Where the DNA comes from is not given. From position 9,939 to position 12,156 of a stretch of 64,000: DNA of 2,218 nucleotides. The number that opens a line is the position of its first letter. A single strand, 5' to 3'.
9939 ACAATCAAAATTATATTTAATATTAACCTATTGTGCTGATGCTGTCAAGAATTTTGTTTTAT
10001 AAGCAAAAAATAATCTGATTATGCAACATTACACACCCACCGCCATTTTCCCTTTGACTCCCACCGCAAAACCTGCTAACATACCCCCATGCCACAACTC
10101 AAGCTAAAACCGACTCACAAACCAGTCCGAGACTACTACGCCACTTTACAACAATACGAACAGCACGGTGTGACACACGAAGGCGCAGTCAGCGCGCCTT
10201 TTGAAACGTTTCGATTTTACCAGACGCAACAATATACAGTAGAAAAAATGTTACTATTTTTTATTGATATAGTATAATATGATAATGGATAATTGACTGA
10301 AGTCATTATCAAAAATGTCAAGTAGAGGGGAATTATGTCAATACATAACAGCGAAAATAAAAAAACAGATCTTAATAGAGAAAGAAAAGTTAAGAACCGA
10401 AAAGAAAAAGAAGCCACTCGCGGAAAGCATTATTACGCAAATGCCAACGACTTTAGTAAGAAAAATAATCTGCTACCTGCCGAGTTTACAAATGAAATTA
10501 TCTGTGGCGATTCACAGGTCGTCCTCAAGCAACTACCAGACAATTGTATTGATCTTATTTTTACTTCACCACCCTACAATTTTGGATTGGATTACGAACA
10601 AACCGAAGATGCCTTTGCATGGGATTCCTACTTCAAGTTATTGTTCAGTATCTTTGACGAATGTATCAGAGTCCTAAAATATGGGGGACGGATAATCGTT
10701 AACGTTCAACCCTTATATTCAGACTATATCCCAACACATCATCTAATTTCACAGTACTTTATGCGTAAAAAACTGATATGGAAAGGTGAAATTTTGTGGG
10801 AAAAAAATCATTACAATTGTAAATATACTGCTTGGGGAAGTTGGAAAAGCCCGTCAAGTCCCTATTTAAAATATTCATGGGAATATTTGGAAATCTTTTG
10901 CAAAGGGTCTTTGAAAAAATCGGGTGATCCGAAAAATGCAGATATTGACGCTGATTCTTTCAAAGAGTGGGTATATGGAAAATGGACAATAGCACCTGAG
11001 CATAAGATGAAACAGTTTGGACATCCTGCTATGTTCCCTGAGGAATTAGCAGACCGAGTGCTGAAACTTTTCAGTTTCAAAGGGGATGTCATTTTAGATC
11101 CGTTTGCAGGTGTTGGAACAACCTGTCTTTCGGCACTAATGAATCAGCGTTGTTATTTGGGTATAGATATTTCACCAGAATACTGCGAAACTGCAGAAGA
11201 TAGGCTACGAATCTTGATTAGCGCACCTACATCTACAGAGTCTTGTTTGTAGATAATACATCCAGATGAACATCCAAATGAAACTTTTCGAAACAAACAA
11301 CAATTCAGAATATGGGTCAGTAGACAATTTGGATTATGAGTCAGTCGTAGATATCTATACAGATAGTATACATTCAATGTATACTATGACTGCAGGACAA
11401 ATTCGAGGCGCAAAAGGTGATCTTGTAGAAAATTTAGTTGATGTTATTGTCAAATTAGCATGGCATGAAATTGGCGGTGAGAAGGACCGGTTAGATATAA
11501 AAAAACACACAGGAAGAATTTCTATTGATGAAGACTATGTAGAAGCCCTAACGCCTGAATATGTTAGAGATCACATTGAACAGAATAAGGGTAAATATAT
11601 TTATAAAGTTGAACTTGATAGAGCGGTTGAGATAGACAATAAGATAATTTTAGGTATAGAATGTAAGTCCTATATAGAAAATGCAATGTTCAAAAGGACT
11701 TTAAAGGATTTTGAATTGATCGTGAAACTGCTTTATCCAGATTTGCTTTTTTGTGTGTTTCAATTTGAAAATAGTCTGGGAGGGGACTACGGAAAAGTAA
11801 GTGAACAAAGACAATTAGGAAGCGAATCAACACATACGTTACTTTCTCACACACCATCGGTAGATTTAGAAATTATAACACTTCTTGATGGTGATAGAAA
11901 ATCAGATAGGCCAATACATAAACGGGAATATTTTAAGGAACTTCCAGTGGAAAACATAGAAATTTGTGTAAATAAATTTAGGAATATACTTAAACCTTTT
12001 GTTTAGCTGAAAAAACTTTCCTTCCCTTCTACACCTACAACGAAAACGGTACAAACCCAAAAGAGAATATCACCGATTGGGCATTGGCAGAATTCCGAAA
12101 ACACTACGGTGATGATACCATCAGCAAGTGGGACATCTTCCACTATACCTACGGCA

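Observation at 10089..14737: Composite defense island built on the carcass of a large Type IIG/ISP-like RM gene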

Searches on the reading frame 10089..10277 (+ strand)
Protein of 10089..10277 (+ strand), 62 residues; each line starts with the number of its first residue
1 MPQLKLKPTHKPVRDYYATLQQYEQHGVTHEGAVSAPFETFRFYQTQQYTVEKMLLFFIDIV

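Call 5: search_protein_families(library=pfam, proteins=[window:10089-10277:+], max_evalue=0.1)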
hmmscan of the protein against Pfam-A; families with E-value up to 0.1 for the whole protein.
window:10089-10277:+ (62 aa): 1 family
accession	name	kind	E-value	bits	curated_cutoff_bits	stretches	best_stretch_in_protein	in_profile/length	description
PF07222.17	PBP_sp32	-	0.05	13.3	21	1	5-39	61-95/243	Proacrosin binding protein sp32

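Call 6: search_protein_families(library=padloc, proteins=[window:10089-10277:+], max_evalue=0.1)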
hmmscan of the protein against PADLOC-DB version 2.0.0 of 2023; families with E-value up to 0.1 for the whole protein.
window:10089-10277:+ (62 aa): 0 families

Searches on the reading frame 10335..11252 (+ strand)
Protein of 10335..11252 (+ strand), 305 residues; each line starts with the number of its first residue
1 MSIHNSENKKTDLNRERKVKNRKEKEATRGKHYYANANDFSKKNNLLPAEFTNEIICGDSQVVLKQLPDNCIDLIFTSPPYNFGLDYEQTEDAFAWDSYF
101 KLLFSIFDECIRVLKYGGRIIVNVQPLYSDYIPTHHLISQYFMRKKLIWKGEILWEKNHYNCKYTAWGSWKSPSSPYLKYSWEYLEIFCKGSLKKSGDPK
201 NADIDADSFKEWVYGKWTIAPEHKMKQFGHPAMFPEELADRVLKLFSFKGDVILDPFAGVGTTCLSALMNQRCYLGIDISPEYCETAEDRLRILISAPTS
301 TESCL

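Call 5: search_protein_families(library=pfam, proteins=[window:10335-11252:+], max_evalue=0.1)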
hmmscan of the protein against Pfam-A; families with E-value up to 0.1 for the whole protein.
window:10335-11252:+ (305 aa): 8 families
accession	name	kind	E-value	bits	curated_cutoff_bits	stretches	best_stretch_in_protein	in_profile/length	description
PF01555.25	N6_N4_Mtase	-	8.4e-41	140.8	26.7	1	72-288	1-220/221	DNA methylase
PF08241.18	Methyltransf_11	-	0.00042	21.3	21.2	0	259-291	4-38/95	Methyltransferase domain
PF13847.12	Methyltransf_31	-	0.0008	19.6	27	0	249-291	3-48/145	Methyltransferase domain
PF01170.24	UPF0020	-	0.0011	19.1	22.3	1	225-274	3-54/197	RMKL-like, methyltransferase domain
PF02086.21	MethyltransfD12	-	0.0049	17.1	22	0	19-83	127-187/253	D12 class N6 adenine-specific DNA methyltransferase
PF09445.16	Methyltransf_15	-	0.0063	16.6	22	0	55-92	53-91/165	RNA cap guanine-N2 methyltransferase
PF03602.21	Cons_hypoth95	-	0.016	15.4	24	0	54-93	94-135/182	Conserved hypothetical protein 95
PF13649.12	Methyltransf_25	-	0.019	16.1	27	0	253-291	1-41/97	Methyltransferase domain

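Call 6: search_protein_families(library=padloc, proteins=[window:10335-11252:+], max_evalue=0.1)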
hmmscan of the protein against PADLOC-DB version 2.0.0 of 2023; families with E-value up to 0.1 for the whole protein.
window:10335-11252:+ (305 aa): 74 families (the best 25 are shown)
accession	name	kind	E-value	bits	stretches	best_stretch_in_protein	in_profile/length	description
PDLC03350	MTase_II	-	3.6e-65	218.4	1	41-296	45-300/312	Type II methyltransferase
PDLC03353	MTase_II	-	3.8e-62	208.2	1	52-292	9-251/260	Type II methyltransferase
PDLC03299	MTase_II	-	2e-38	130.6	1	52-293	14-259/296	Type II methyltransferase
PDLC03371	MTase_II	-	1.3e-32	111.4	1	51-292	9-253/260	Type II methyltransferase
PDLC03387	MTase_II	-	4.3e-32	109.4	2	226-296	211-280/289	Type II methyltransferase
PDLC03246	MTase_II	-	1.8e-27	94.5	2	216-285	294-360/376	Type II methyltransferase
PDLC03259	MTase_II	-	1.2e-26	91.6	1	54-292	5-256/423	Type II methyltransferase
PDLC03260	MTase_II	-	1.8e-26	90.9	2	162-288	181-304/349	Type II methyltransferase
PDLC03295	MTase_II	-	4.4e-24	83.5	2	53-157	4-106/292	Type II methyltransferase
PDLC03283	MTase_II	-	9.7e-23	79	1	52-293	4-273/352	Type II methyltransferase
PDLC03238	MTase_II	-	1.4e-21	75.1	1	54-292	125-364/428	Type II methyltransferase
PDLC03714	oMTase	-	1.5e-20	71.7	1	227-295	193-261/279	orphan methyltransferase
PDLC03305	MTase_II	-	1.7e-20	71.8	2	87-291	68-242/513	Type II methyltransferase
PDLC03216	MTase_II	-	1.7e-20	71.4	2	230-296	194-260/364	Type II methyltransferase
PDLC03230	MTase_II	-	5.4e-20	70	1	47-288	30-279/360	Type II methyltransferase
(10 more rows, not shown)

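Call 31: search_protein_families(library=ncbifam, proteins=[window:10335-11252:+], max_evalue=0.01)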
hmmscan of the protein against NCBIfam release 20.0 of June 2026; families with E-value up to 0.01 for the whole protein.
window:10335-11252:+ (305 aa): 4 families
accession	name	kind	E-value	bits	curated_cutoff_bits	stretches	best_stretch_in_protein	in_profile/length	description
NF008572.0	PRK11524.1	equivalog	6.3e-28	97.7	292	2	53-150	15-111/294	adenine-specific DNA-methyltransferase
NF050803.1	DnaMtaseCcrMCaul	equivalog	4.2e-19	68.6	830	2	227-296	183-252/350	adenine-specific DNA-methyltransferase CcrM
NF010253.0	PRK13699.1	subfamily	1e-16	61.3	244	1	55-294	4-208/226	DNA methyltransferase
NF040721.1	Trm14_Arch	equivalog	0.00035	19.8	280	0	226-271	167-213/370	tRNA (guanine(6)-N2)-methyltransferase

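Call 70: search_solved_structures(query=window:10335-11252:+, max_evalue=0.00001)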
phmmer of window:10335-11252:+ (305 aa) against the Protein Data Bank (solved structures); distinct sequences matched with E-value up to 0.00001: 12.
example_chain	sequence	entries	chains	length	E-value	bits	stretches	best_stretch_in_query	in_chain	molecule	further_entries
2zie_A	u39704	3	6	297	6.6e-23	84.5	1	55-291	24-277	Putative modification methylase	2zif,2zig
8s9n_A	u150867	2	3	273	4.8e-22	81.6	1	35-291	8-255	DNA cytosine-N4 methyltransferase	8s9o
8s9m_A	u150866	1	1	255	4.8e-21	78.3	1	50-291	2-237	DNA cytosine-N4 methyltransferase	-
8urk_A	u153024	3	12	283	2.2e-14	56.5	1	65-298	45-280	Methyltransferase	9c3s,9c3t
9c3u_A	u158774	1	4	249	7e-14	54.8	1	65-292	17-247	Methyltransferase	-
6pbd_A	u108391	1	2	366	7.7e-14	54.7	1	54-295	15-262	Modification methylase CcrMI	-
5hek_A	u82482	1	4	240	2.9e-09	39.6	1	226-295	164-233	Adenine specific DNA methyltransferase (DpnA)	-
1boo_A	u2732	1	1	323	6.1e-09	38.6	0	229-287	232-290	PROTEIN (N-4 CYTOSINE-SPECIFIC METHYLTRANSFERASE PVU II)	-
5hfj_A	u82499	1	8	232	7.1e-09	38.4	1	226-293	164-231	Adenine specific DNA methyltransferase (DpnA)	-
1eg2_A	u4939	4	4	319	1.2e-08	37.7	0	223-293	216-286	MODIFICATION METHYLASE RSRI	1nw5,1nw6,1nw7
1nw8_A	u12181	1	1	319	2.1e-08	36.8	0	223-293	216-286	MODIFICATION METHYLASE RSRI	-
1g60_A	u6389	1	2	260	3.7e-07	32.7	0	227-288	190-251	Adenine-specific Methyltransferase MboIIA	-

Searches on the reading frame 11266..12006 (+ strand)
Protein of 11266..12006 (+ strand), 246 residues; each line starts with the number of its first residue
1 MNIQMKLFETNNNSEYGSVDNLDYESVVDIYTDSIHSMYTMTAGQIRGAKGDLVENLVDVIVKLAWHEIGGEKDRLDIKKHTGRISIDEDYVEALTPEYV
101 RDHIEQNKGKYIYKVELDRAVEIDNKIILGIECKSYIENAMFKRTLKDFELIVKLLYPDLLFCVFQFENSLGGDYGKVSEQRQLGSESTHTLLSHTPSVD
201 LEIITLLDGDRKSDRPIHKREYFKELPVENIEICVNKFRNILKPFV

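Call 5: search_protein_families(library=pfam, proteins=[window:11266-12006:+], max_evalue=0.1)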
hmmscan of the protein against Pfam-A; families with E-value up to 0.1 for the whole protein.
window:11266-12006:+ (246 aa): 0 families

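Call 6: search_protein_families(library=padloc, proteins=[window:11266-12006:+], max_evalue=0.1)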
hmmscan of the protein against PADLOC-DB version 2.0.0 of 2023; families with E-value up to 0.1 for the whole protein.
window:11266-12006:+ (246 aa): 1 family
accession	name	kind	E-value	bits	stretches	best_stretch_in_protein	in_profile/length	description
PDLC03499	REase_II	-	1.8e-58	196.1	1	27-243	19-238/241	Type II restriction enzyme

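Call 31: search_protein_families(library=ncbifam, proteins=[window:11266-12006:+], max_evalue=0.01)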
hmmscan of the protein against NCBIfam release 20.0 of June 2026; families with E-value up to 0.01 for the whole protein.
window:11266-12006:+ (246 aa): 0 families

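Call 32: search_solved_structures(query=window:11266-12006:+, max_evalue=1)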
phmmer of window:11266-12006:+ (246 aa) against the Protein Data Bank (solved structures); distinct sequences matched with E-value up to 1: 2.
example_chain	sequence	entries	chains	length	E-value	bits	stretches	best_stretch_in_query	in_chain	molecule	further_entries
8bz4_A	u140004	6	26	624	0.083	15.8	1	78-159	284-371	Glycosyltransferase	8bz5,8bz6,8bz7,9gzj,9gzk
8bz8_A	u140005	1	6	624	0.083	15.8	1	78-159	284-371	Glycosyltransferase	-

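Call 33: find_homologous_proteins(query=window:11266-12006:+, max_evalue=0.00001)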
Query window:11266-12006:+ (246 aa): 154 proteins with E <= 0.00001 among 701 candidates; the best 120 are listed.
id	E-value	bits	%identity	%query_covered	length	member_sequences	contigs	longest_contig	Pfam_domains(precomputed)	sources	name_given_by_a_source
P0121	9.7e-155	531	96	100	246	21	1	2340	-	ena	-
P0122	2.7e-123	428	91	85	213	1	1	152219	-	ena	-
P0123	8.6e-117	407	75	99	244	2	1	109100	-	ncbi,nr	ncbi:restriction endonuclease [Candidatus Poribacteria bacterium]|nr:MAG: restriction endonuclease [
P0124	6.8e-116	404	73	98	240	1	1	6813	-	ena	-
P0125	1.4e-113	396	73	100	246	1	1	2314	-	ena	-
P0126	1.7e-113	396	77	91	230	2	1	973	-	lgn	-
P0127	1.8e-112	393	76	91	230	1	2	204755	-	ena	-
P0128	1.4e-111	390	76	91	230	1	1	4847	-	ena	-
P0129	5.1e-111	388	75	91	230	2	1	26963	-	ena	-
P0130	6.1e-111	388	74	91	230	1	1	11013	-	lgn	-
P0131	2.2e-110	386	76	91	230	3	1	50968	-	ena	-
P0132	1.6e-109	383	76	91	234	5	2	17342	-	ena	-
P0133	6.8e-109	381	76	91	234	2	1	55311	-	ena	-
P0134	6.9e-109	381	73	91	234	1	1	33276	-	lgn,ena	-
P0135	1.0e-108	381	73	91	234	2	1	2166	-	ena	-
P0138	5.5e-108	378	74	91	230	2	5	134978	-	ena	-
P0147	9.5e-107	374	73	91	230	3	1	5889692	-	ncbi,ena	-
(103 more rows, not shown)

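Call 34: find_encoding_contigs(protein=P0123, flank=7000, max_places=2)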
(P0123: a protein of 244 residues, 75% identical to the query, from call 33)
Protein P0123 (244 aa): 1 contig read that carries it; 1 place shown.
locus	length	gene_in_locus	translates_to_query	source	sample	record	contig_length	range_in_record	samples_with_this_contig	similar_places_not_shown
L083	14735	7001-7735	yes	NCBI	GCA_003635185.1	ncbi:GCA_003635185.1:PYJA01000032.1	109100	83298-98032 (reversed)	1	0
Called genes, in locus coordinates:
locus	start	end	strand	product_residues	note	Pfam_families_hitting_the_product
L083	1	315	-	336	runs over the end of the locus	PF01263:Aldose_epim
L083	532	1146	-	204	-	PF06283:ThuA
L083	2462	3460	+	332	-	PF04018:VCA0040-like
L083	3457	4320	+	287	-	PF01513:NAD_kinase, PF20143:NAD_kinase_C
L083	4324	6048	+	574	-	PF02463:SMC_N, PF13476:AAA_23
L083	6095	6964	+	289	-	PF01555:N6_N4_Mtase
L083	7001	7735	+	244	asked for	-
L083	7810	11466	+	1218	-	PF01855:POR_N (faint), PF02775:TPP_enzyme_C, PF01558:POR, PF20169:DUF6537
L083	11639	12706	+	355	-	PF00930:DPPIV_N (faint), PF26550:Tricorn_2nd (faint), PF23381:Beta-prop_IFT122_1st (faint), PF07676:PD40 (faint), PF26549:Tricorn_N (weak)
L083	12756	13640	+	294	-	PF08501:Shikimate_dh_N, PF01488:Shikimate_DH, PF18317:SDH_C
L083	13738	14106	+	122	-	-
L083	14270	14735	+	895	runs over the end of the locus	PF01624:MutS_I, PF05188:MutS_II, PF05192:MutS_III, PF05190:MutS_IV, PF00488:MutS_V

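Call 35: find_encoding_contigs(protein=P0147, flank=7000, max_places=2)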
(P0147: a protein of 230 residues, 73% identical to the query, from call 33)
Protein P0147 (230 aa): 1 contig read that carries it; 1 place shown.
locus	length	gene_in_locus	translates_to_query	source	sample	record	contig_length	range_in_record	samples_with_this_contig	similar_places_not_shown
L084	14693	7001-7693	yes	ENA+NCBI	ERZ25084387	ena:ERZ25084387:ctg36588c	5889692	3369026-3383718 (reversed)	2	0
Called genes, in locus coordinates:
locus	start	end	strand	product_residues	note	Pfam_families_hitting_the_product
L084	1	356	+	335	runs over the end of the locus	PF00294:PfkB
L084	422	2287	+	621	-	PF02776:TPP_enzyme_N, PF00205:TPP_enzyme_M, PF02775:TPP_enzyme_C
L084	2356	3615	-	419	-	PF01385:OrfB_IS605, PF07282:Cas12f1-like_TNB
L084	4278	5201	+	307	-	PF13847:Methyltransf_31 (faint), PF01555:N6_N4_Mtase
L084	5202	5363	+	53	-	-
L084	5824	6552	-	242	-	PF13276:HTH_21, PF00665:rve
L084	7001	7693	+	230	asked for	-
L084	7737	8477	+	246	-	PF08032:SpoU_sub_bind, PF00588:SpoU_methylase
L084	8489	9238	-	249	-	PF20582:UPF0758_N, PF04002:RadC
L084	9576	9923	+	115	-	PF01740:STAS, PF13466:STAS_2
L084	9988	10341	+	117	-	PF01740:STAS, PF13466:STAS_2, PF11964:SpoIIAA-like (weak)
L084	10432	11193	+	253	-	PF00582:Usp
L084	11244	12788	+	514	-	PF00989:PAS (weak), PF08448:PAS_4 (weak), PF13426:PAS_9, PF08447:PAS_3, PF00989:PAS (weak), PF08448:PAS_4, PF00512:HisKA, PF02518:HATPase_c, +2 more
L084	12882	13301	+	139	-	PF00072:Response_reg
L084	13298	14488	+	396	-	PF00072:Response_reg, PF07228:SpoIIE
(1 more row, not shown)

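Call 36: find_encoding_contigs(protein=P0138, flank=7000, max_places=2)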
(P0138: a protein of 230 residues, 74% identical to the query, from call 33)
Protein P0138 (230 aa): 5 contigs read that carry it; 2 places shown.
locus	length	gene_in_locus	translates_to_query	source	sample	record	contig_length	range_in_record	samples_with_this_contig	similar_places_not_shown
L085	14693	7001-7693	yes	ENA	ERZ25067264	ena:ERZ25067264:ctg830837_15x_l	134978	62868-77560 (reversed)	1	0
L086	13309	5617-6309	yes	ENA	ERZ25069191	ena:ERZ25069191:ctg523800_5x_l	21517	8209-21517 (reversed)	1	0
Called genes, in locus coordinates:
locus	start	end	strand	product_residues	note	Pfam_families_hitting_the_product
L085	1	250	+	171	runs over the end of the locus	-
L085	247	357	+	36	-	-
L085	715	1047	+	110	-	-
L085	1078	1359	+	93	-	-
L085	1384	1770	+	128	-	-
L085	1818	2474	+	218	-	-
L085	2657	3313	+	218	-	PF02481:DNA_processg_A, PF18306:LDcluster4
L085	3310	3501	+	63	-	-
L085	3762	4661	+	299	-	PF13847:Methyltransf_31 (faint), PF01555:N6_N4_Mtase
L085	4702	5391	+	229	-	-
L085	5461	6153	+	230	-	-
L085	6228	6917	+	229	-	-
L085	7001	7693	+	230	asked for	-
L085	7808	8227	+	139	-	PF13340:DUF4096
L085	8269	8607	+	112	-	PF01609:DDE_Tnp_1, PF13586:DDE_Tnp_1_2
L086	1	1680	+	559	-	?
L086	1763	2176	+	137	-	-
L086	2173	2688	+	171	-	-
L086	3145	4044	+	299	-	PF13847:Methyltransf_31 (faint), PF01555:N6_N4_Mtase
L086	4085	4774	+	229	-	-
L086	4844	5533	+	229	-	-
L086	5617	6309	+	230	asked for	-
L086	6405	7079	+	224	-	PF13588:HSDR_N_2 (weak)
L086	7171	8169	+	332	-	PF14088:DUF4268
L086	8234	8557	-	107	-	-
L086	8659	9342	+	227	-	-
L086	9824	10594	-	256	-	-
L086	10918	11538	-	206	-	PF13384:HTH_23 (faint), PF13551:HTH_29 (faint), PF06056:Terminase_5 (faint)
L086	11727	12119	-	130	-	PF06056:Terminase_5 (faint)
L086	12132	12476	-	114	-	-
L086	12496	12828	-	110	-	-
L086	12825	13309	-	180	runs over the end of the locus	-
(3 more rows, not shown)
